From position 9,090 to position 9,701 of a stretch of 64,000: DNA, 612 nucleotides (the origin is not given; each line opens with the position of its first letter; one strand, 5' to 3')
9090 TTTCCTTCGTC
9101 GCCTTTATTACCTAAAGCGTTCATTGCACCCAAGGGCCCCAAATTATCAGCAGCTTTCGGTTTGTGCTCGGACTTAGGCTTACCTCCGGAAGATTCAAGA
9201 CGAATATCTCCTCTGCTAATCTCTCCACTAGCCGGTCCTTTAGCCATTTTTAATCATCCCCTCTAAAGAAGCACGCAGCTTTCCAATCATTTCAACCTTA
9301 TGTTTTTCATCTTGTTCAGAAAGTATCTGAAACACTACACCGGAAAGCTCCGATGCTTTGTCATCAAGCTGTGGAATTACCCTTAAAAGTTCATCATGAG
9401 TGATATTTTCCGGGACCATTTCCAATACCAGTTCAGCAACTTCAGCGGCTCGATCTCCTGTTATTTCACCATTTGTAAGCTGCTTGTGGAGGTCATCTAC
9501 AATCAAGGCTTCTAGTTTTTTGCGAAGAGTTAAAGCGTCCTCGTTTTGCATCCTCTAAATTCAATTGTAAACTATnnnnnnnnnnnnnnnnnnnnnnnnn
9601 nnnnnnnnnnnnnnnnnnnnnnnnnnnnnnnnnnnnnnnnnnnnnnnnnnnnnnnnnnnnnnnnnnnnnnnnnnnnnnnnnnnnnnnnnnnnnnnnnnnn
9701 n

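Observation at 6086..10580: Four-gene minus-strand operon pairing a FemAB-family aminoacyltransferase with a cysteine-free 846-aa protein of unknown family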

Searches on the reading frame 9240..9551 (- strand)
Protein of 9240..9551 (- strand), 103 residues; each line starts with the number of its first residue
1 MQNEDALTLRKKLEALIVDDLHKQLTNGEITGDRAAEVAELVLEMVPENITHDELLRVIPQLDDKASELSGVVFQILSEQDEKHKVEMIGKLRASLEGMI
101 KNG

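Call 3: search_protein_families(library=pfam, proteins=[window:9240-9551:-], max_evalue=1)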
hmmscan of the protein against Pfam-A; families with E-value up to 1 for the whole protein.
window:9240-9551:- (103 aa): 0 families

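Call 4: search_protein_families(library=ncbifam, proteins=[window:9240-9551:-], max_evalue=1)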
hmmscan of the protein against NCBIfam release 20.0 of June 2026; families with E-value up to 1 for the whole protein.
window:9240-9551:- (103 aa): 0 families

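Call 15: search_protein_families(library=phrogs, proteins=[window:9240-9551:-], max_evalue=0.1)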
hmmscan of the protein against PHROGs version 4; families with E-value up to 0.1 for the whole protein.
window:9240-9551:- (103 aa): 0 families

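Call 16: find_homologous_proteins(query=window:9240-9551:-, max_evalue=0.01)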
Query window:9240-9551:- (103 aa): 19 proteins with E <= 0.01 among 36 candidates.
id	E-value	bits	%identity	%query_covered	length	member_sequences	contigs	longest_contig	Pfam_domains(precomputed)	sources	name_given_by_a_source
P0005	1.2e-56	206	100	100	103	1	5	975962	-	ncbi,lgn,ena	-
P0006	3.4e-45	170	83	100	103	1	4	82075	-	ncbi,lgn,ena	-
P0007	2.6e-44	167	83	100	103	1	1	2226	-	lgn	-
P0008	2.7e-44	167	83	100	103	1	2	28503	-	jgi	-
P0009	3.4e-40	154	76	98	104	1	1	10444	-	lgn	-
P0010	1.6e-39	152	75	100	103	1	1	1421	-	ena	-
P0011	4.6e-39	150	72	100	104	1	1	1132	-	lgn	-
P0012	4.8e-39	150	74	100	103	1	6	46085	-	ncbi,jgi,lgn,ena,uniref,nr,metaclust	ncbi:MAG: hypothetical protein UT84_C0006G0005 [Candidatus Curtissbacteria bacterium GW2011_GWA1_40_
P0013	7.9e-39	150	73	100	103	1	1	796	-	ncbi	-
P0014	1.7e-38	148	72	100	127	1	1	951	-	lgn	-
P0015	8.7e-38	146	74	98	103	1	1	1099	-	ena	-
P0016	1.6e-37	145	72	100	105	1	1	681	-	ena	-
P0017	1.2e-36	143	70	100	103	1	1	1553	-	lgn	-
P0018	2.8e-36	141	70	100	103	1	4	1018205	-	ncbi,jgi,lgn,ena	-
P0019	2.9e-36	141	69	98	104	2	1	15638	-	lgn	-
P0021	2.9e-32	129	68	99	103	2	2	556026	-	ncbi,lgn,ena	-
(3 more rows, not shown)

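Call 18: find_encoding_contigs(protein=P0012, flank=8000, max_places=2)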
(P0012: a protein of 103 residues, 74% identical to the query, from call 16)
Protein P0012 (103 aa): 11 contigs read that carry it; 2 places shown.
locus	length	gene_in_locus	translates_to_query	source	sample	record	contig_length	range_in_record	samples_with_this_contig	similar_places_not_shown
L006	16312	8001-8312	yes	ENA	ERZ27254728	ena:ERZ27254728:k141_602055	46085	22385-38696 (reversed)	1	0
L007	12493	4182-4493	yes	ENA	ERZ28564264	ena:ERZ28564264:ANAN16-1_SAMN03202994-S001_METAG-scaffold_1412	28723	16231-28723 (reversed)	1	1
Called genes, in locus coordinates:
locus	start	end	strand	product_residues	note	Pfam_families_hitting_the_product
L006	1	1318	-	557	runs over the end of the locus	PF01943:Polysacc_synt (faint), PF03023:MurJ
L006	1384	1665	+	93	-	PF01649:Ribosomal_S20p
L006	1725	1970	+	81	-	-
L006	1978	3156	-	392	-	PF03816:LytR_cpsA_psr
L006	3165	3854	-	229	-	PF00121:TIM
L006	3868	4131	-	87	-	PF00085:Thioredoxin, PF13098:Thioredoxin_2 (weak), PF13192:Thioredoxin_3 (weak), PF13905:Thioredoxin_8 (faint), PF14595:Thioredoxin_9 (weak)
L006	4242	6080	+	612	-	PF00580:UvrD-helicase, PF13245:AAA_19, PF13604:AAA_30 (faint), PF01443:Viral_helicase1 (faint), PF13361:UvrD_C, PF13538:UvrD_C_2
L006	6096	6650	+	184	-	PF01625:PMSR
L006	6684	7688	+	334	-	PF02388:FemAB, PF13480:Acetyltransf_6, PF02388:FemAB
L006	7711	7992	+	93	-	-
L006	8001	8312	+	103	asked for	-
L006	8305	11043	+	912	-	-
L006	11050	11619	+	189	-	-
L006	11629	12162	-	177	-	PF13847:Methyltransf_31 (faint)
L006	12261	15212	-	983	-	PF00580:UvrD-helicase, PF01443:Viral_helicase1 (faint), PF13245:AAA_19, PF13604:AAA_30 (faint), PF13361:UvrD_C, PF13538:UvrD_C_2 (faint), PF12705:PDDEXK_1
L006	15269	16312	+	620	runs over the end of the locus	-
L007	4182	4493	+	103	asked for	-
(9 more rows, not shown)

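Call 19: find_encoding_contigs(protein=P0018, flank=8000, max_places=2)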
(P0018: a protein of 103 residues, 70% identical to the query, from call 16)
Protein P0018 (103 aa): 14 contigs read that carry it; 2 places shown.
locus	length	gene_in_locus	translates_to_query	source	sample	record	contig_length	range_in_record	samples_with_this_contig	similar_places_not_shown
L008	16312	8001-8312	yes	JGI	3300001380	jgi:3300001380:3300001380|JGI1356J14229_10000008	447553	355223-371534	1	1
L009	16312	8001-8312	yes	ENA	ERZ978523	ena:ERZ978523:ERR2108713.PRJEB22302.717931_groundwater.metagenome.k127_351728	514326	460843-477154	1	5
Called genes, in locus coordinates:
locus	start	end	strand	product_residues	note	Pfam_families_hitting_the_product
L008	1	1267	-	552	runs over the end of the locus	PF03023:MurJ, PF01554:MatE (weak)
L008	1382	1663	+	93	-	PF01649:Ribosomal_S20p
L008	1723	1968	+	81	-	-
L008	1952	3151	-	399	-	PF03816:LytR_cpsA_psr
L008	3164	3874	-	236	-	PF00121:TIM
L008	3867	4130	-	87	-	PF00085:Thioredoxin, PF13098:Thioredoxin_2 (weak), PF13192:Thioredoxin_3 (weak), PF13905:Thioredoxin_8 (faint), PF14595:Thioredoxin_9 (weak)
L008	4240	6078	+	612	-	PF00580:UvrD-helicase, PF13245:AAA_19, PF13604:AAA_30 (faint), PF01443:Viral_helicase1 (faint), PF13361:UvrD_C, PF13538:UvrD_C_2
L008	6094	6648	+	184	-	PF01625:PMSR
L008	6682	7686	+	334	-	PF02388:FemAB, PF13480:Acetyltransf_6, PF02388:FemAB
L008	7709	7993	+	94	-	-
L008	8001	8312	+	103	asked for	-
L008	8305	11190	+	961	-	-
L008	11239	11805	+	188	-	-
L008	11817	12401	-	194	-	-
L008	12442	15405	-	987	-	PF00580:UvrD-helicase, PF01443:Viral_helicase1 (faint), PF13245:AAA_19, PF13604:AAA_30 (faint), PF13361:UvrD_C, PF13538:UvrD_C_2 (faint), PF12705:PDDEXK_1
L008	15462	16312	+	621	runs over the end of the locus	-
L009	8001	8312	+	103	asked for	-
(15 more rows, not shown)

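Call 20: find_encoding_contigs(protein=P0021, flank=8000, max_places=2)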
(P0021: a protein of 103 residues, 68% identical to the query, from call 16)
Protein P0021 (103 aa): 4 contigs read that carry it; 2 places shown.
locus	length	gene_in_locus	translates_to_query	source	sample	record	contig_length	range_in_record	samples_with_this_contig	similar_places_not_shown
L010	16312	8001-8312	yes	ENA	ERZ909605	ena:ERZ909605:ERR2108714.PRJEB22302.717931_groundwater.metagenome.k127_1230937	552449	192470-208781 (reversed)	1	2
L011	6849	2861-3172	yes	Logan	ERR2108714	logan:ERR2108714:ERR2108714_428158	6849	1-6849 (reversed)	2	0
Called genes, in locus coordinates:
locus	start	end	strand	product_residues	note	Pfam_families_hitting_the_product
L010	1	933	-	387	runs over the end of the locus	PF03816:LytR_cpsA_psr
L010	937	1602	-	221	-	PF00121:TIM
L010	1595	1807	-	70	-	PF00085:Thioredoxin, PF13098:Thioredoxin_2 (weak), PF13192:Thioredoxin_3 (weak)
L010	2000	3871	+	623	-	PF00580:UvrD-helicase, PF13245:AAA_19, PF13604:AAA_30 (faint), PF01443:Viral_helicase1 (faint), PF13361:UvrD_C, PF13538:UvrD_C_2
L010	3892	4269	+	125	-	-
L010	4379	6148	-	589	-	-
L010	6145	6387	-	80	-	-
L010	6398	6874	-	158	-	-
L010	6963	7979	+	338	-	PF02388:FemAB, PF13480:Acetyltransf_6, PF02388:FemAB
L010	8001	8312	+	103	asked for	-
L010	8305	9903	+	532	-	-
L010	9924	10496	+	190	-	-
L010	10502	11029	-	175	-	-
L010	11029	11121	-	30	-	-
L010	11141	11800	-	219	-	PF13098:Thioredoxin_2 (weak), PF13462:Thioredoxin_4, PF01323:DSBA, PF13743:Thioredoxin_5 (weak)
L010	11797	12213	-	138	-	PF02600:DsbB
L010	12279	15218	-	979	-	PF00580:UvrD-helicase, PF01443:Viral_helicase1 (faint), PF13245:AAA_19, PF13604:AAA_30 (faint), PF21445:ADDB_N (faint), PF13361:UvrD_C, PF13538:UvrD_C_2 (faint), PF12705:PDDEXK_1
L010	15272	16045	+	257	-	-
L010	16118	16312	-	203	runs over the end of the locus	PF07963:N_methyl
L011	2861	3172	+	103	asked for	-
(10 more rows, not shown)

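Call 24: search_protein_families(library=pfam, proteins=[L008:8305-11190:+, L010:8305-9903:+], max_evalue=0.1)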
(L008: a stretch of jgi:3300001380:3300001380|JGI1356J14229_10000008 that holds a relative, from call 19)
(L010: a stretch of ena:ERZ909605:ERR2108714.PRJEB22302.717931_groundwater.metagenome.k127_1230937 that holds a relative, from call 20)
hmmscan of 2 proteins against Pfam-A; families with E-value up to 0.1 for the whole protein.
L008:8305-11190:+ (961 aa): 0 families

L010:8305-9903:+ (532 aa): 0 families

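Call 38: find_related_loci(query=A3, collection=genome_contigs, flank=8000)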
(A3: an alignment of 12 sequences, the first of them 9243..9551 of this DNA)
Query A3 (103 aa) in genome_contigs; peptide patterns used: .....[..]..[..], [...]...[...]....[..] (x = any residue, [..] = any of these).
86 stretches matched a pattern; 4 encode a relative of the query (tblastn E <= 1e-3); 4 distinct loci.
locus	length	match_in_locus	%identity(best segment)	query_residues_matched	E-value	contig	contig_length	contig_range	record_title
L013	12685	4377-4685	83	1-103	5e-54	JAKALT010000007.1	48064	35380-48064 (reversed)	MAG: bacterium isolate WY5.bin133 NODE_1024_length_48064_cov_2.212884, whole genome shotgun sequence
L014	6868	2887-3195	74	1-103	1e-47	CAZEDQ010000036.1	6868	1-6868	MAG TPA_asm: uncultured Gammaproteobacteria bacterium isolate SRP050083_co7_608 genome assembly, contig: NODE_11913_leng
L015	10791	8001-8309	70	1-103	1e-44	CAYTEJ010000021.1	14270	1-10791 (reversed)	MAG TPA_asm: uncultured Gammaproteobacteria bacterium isolate binchicken_co110_1204 genome assembly, contig: NODE_9221_l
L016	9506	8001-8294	55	1-102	4e-31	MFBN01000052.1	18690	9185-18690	MAG: Candidatus Curtissbacteria bacterium RIFCSPLOWO2_01_FULL_37_9 rifcsplowo2_01_scaffold_8095, whole genome shotgun se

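Call 39: find_related_loci(query=A3, collection=metagenome_contigs, flank=8000)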
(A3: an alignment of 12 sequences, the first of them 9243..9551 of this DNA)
Query A3 (103 aa) in metagenome_contigs; peptide patterns used: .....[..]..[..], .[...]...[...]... (x = any residue, [..] = any of these).
98 stretches matched a pattern; 10 encode a relative of the query (tblastn E <= 1e-3); 10 distinct loci.
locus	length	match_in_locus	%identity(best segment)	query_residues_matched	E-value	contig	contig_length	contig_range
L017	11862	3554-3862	74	1-103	3e-47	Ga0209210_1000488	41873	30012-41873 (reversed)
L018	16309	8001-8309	70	1-103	2e-44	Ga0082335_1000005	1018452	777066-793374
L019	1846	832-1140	67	1-103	3e-42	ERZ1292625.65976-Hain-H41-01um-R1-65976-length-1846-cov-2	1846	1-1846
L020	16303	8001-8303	68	2-103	9e-40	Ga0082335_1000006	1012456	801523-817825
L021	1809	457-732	58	8-99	9e-31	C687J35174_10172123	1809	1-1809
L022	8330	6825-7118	55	1-102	7e-31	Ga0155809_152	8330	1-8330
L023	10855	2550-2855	52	1-103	2e-30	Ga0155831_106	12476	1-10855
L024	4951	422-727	54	1-103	2e-30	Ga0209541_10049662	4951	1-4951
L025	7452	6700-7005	54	1-103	2e-30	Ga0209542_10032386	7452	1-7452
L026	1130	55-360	52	1-103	8e-31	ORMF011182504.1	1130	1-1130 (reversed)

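Call 51: search_protein_families(library=padloc, proteins=[window:9240-9551:-, L006:7711-7992:+, L008:8305-11190:+], max_evalue=0.01)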
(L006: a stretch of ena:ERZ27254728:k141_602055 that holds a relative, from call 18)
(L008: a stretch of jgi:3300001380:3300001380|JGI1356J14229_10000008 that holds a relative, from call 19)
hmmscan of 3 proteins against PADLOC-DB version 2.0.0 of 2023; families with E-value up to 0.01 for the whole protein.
window:9240-9551:- (103 aa): 0 families

L006:7711-7992:+ (93 aa): 0 families

L008:8305-11190:+ (961 aa): 0 families

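Call 69: find_related_loci(query=A3, collection=viral_contigs, flank=8000)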
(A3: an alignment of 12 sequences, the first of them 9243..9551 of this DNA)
Query A3 (103 aa) in viral_contigs; peptide patterns used: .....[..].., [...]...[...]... (x = any residue, [..] = any of these).
74 stretches matched a pattern, but none encodes a relative of the query by tblastn (E <= 1e-3).

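Call 73: search_solved_structures(query=A3, max_evalue=10)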
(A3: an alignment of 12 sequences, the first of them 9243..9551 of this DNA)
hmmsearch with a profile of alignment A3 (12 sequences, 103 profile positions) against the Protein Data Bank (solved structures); distinct sequences matched with E-value up to 10: 0.

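Call 92: search_protein_families(library=pfam, proteins=[L024:2727-3107:-, L024:3085-3414:-], max_evalue=0.01)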
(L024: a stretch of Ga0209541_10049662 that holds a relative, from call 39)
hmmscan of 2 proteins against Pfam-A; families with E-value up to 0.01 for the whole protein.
L024:2727-3107:- (126 aa): 0 families

L024:3085-3414:- (109 aa): 0 families
